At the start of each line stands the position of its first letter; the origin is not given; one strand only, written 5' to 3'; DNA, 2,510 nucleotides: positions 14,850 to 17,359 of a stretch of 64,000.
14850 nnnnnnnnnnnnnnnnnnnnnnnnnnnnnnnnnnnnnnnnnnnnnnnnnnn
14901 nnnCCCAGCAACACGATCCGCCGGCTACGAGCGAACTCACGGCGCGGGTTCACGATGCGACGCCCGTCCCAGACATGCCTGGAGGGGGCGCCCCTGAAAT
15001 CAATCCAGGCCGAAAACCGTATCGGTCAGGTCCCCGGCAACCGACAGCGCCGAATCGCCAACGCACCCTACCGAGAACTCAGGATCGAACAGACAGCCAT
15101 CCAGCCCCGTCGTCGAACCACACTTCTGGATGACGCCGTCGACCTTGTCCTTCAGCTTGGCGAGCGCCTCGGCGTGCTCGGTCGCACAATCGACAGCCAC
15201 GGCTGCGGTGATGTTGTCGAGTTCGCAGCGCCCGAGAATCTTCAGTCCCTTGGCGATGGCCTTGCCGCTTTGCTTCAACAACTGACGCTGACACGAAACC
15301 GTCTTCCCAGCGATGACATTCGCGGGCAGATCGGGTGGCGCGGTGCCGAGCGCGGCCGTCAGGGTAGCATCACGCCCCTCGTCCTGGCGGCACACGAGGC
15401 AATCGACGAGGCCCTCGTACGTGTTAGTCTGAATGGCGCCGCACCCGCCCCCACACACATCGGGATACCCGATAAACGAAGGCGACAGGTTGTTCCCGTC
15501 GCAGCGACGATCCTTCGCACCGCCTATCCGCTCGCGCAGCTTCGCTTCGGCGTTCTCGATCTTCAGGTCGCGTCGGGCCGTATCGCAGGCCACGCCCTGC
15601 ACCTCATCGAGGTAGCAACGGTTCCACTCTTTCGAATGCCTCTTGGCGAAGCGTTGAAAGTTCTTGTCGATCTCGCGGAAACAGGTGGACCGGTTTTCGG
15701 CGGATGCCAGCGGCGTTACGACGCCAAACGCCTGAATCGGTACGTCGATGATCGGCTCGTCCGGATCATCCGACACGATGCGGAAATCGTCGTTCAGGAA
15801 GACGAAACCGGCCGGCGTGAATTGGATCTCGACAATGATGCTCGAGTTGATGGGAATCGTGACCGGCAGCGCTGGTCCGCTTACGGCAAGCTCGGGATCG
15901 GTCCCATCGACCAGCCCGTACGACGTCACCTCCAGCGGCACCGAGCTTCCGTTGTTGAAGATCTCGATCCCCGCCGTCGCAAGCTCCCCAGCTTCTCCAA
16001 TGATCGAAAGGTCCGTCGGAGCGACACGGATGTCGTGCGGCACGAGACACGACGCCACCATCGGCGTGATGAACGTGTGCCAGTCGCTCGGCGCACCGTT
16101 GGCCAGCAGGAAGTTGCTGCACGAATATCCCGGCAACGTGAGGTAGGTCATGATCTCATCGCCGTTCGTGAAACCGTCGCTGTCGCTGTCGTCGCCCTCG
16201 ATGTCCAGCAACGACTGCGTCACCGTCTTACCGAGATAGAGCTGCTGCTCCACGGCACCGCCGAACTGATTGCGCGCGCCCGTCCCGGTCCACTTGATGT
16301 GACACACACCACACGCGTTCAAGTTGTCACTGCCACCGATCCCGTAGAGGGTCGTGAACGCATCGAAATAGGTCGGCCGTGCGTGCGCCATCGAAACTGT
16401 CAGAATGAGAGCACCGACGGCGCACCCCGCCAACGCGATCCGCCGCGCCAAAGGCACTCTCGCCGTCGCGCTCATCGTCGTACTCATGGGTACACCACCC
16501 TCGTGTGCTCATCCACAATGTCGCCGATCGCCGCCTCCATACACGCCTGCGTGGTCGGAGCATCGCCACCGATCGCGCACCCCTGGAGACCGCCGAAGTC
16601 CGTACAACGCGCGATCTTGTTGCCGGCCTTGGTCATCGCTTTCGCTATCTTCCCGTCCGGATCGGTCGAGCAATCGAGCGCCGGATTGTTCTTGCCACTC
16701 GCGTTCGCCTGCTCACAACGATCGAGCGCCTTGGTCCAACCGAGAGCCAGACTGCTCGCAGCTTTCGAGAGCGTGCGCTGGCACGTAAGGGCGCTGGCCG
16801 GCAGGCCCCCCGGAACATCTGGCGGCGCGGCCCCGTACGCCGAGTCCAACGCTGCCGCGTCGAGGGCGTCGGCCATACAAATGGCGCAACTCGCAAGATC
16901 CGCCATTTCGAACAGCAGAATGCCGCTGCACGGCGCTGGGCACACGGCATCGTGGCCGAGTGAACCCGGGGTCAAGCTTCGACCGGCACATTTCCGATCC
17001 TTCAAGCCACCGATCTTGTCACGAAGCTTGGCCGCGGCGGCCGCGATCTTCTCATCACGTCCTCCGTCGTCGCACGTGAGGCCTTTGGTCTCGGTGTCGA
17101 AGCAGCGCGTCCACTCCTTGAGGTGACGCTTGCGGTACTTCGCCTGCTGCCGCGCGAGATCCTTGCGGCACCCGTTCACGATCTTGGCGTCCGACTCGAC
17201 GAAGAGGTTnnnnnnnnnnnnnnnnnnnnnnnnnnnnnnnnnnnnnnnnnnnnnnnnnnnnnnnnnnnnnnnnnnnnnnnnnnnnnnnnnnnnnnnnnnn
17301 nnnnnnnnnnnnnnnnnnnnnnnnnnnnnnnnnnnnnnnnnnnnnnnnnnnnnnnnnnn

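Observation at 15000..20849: Three-gene secreted operon (beta-helix protein, pentaheme cytochrome, monoheme cytochrome) united by a shared, unrecognised Cys-rich module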

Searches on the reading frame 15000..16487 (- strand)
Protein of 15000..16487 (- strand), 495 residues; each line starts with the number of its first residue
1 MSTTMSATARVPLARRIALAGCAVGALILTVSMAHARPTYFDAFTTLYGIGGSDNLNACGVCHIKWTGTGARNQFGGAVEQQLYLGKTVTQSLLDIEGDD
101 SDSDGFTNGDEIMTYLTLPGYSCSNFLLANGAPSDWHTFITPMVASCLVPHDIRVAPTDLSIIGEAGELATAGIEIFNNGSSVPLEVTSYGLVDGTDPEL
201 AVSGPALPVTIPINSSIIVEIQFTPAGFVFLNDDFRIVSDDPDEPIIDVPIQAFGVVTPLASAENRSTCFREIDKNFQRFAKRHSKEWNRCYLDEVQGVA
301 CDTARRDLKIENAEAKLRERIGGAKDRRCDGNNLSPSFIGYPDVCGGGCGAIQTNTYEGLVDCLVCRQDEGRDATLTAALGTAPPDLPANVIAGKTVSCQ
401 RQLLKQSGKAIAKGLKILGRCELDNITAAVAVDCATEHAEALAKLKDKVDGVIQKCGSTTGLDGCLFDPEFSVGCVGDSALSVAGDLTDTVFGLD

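Call 3: search_protein_families(library=pfam, proteins=[window:15000-16487:-], max_evalue=1)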
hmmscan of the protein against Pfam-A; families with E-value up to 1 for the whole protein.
window:15000-16487:- (495 aa): 1 family
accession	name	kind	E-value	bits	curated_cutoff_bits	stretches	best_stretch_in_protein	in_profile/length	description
PF24784.1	Temptin_C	-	0.00022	22.1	27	1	58-112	26-74/98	Temptin C-terminal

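Call 4: search_protein_families(library=ncbifam, proteins=[window:15000-16487:-], max_evalue=1)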
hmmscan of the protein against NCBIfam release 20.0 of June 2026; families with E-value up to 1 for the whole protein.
window:15000-16487:- (495 aa): 2 families
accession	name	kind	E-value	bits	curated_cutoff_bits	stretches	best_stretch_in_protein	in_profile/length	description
NF041762.1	diheme_GEGP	equivalog_domain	6.1e-06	25.7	300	1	54-124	46-119/359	GEGP motif-containing diheme protein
NF012200.0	choice_anch_D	domain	0.00041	20.8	45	1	158-243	24-107/108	choice-of-anchor D domain-containing protein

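Call 62: search_solved_structures(query=window:15000-16487:-, max_evalue=1, show_alignments=2)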
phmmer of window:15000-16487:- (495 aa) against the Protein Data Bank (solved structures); distinct sequences matched with E-value up to 1: 0.

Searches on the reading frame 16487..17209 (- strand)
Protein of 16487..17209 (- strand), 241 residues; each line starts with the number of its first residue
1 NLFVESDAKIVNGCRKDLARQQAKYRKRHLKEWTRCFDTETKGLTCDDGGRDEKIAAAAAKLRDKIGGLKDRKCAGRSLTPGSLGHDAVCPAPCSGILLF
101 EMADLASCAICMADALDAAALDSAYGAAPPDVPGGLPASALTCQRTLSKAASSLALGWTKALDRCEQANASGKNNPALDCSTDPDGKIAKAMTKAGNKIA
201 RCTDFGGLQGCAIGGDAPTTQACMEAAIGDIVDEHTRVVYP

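Call 8: find_homologous_proteins(query=A1, max_evalue=0.001)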
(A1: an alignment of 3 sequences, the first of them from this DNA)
Query A1 (3 sequences) (241 aa, profile of the alignment): 5 proteins with E <= 0.001 among 7815 candidates.
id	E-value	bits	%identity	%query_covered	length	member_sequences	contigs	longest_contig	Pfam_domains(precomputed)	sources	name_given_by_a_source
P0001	4.5e-55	205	51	100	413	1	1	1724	-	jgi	jgi:hypothetical protein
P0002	8.8e-44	168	59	78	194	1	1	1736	-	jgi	jgi:hypothetical protein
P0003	1.3e-29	121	59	58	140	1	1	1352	-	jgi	jgi:hypothetical protein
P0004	8.9e-29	119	56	58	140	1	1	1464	-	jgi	jgi:hypothetical protein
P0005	1.5e-12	65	28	79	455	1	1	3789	-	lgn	-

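Call 37: search_protein_representatives(alignment_id=A2)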
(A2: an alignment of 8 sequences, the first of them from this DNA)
Query: 8 sequences, 242 profile positions. Proteins with E-value up to 0.001 (for the whole library): 1157; up to 1e-10: 526; up to 1e-30: 39. The best 150 are listed.
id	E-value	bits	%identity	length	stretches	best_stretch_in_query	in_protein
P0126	9.8e-80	283.8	-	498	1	7-242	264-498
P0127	4.6e-79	281.6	-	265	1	3-242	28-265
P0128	3.8e-68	245.8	-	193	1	50-242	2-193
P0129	8.4e-67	241.4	-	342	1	3-242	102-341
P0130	1.2e-60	221.3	-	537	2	103-233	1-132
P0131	1.4e-56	208.0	-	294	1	11-242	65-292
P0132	1.9e-54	201.0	-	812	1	8-242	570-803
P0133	9.9e-49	182.3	-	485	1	4-242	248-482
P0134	4.9e-47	176.7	-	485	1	8-231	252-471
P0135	8.4e-47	176.0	-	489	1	8-241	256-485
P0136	1.1e-46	175.6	-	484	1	9-242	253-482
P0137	1.2e-46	175.5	-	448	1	5-242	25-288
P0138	1.3e-45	172.1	-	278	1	6-239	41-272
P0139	6.9e-45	169.7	-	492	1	6-241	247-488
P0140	8.2e-44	166.2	-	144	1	100-242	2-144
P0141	8.6e-44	166.1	-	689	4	10-204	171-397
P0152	3.3e-35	138.0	-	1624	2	13-175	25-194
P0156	2.0e-34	135.4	-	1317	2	13-203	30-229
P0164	2.5e-31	125.3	-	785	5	9-205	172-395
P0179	6.7e-27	110.8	-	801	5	10-206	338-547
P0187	7.5e-26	107.4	-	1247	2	13-216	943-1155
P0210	7.6e-24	100.8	-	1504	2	12-175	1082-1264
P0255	2.3e-20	89.4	-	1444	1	11-241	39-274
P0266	7.2e-20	87.8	-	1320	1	4-242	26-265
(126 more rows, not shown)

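Call 40: search_protein_families(library=pfam, alignment_id=A4, max_evalue=0.001)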
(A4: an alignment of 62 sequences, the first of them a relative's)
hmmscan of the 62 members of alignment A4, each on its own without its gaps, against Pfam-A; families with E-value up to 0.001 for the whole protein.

A. member 1, P0141 (689 aa): 0 families

B. families by the number of members that match (of 62 scanned): 18 families
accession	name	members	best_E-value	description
PF13948.11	DUF4215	5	6.6e-19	Domain of unknown function (DUF4215)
PF13229.12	Beta_helix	2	2.2e-17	Right handed beta helix region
PF05048.19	NosD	2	3.4e-09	Periplasmic copper-binding protein (NosD)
PF07969.17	Amidohydro_3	1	1.2e-83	Amidohydrolase family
PF13517.12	FG-GAP_3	1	4.3e-39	FG-GAP-like repeat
PF11999.13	Ice_binding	1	1.1e-36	Ice-binding-like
PF13385.13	Laminin_G_3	1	2.1e-30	Concanavalin A-like lectin/glucanases superfamily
PF07603.17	Lcl_C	1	2.4e-30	Lcl C-terminal domain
PF13205.12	Big_5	1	6.4e-21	Bacterial Ig-like domain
PF18483.9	Lectin_L-type_dom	1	1.4e-18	Legume lectin beta-barrel domain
PF01839.29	FG-GAP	1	9.6e-16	FG-GAP repeat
PF00139.26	Lectin_legB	1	2.5e-12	Legume lectin domain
PF01979.26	Amidohydro_1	1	3e-11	Amidohydrolase family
PF02412.23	TSP_3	1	4.1e-07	Thrombospondin type 3 repeat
PF13620.12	CarboxypepD_reg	1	8.8e-06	Carboxypeptidase regulatory-like domain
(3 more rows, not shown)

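Call 54: predict_structure(alignment_id=A5)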
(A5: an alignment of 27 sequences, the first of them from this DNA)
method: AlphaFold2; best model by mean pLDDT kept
length: 238 residues; sequences in the alignment: 27
mean_pLDDT: 96.4   pTM: 0.92
mean pLDDT of the five models: 96.4, 96.2, 96.0, 95.9, 95.6
residues with pLDDT >= 90: 233; 70-90: 2; 50-70: 3; < 50: 0
segments of 3 or more residues with pLDDT < 50: none
pLDDT, mean of each block of 10 residues (from residue 1): 82 97 98 98 98 98 97 95 96 97 98 98 98 97 98 97 95 94 97 98 96 98 97 95
secondary structure, 60 per line:
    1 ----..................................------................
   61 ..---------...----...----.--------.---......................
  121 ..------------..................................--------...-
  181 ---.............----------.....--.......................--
elements in order: H5-38 H45-62 H99-122 H135-168 H184-196 H207-211 H214-236

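Call 56: list_cluster_members(proteins=[P0141, P0152, P0156, P0164, P0179, P0187, P0210, P0255, P0266, P0137])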
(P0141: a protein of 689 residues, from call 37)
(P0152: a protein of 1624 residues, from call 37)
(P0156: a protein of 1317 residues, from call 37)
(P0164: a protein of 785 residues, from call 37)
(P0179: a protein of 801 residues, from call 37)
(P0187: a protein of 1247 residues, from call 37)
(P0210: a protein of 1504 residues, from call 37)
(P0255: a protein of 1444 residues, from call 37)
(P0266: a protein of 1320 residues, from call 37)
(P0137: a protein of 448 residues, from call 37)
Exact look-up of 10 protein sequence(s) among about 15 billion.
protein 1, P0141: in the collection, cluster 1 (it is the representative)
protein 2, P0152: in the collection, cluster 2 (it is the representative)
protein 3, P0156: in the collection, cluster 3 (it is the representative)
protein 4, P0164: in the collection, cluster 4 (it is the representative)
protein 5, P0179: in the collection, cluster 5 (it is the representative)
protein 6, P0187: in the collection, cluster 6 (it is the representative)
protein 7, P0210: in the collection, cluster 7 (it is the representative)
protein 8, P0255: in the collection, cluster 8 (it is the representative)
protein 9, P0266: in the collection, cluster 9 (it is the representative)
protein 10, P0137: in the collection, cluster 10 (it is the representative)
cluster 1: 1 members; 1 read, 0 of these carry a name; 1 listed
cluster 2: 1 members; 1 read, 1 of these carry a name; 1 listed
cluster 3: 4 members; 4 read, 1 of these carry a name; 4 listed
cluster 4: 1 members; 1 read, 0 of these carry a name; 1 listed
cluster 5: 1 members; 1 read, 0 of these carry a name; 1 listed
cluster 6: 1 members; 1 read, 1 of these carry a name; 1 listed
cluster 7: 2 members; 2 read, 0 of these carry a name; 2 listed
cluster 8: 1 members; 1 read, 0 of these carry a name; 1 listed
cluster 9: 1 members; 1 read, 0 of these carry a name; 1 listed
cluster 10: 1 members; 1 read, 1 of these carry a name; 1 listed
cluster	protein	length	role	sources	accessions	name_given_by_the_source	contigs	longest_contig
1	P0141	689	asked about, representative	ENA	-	-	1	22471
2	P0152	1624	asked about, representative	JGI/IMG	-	hypothetical protein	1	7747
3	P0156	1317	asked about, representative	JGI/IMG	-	-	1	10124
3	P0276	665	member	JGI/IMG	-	hypothetical protein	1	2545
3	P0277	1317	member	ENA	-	-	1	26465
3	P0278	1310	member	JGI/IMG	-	-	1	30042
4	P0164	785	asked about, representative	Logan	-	-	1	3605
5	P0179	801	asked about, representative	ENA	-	-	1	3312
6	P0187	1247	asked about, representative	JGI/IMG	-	DNA-binding beta-propeller fold protein YncE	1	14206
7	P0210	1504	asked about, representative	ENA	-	-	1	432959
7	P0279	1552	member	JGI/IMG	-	-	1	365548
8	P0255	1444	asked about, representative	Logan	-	-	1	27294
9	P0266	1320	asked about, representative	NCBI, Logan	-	-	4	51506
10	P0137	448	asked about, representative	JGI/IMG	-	hypothetical protein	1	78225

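Call 65: find_homologous_proteins(query=A6, max_evalue=0.00001)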
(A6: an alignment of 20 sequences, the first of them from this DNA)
Query A6 (20 sequences) (238 aa, profile of the alignment): 6 proteins with E <= 0.00001 among 8000 candidates.
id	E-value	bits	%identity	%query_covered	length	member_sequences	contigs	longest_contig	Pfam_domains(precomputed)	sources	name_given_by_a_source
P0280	1.3e-41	161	55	100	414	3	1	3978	-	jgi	jgi:hypothetical protein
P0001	2.9e-40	156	51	100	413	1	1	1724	-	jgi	jgi:hypothetical protein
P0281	5.2e-39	152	52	100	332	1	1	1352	-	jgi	jgi:hypothetical protein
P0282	2.1e-38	150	53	100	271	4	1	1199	-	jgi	jgi:hypothetical protein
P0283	6.6e-36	142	37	26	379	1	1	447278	-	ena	-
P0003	1.4e-20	92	59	59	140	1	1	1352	-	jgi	jgi:hypothetical protein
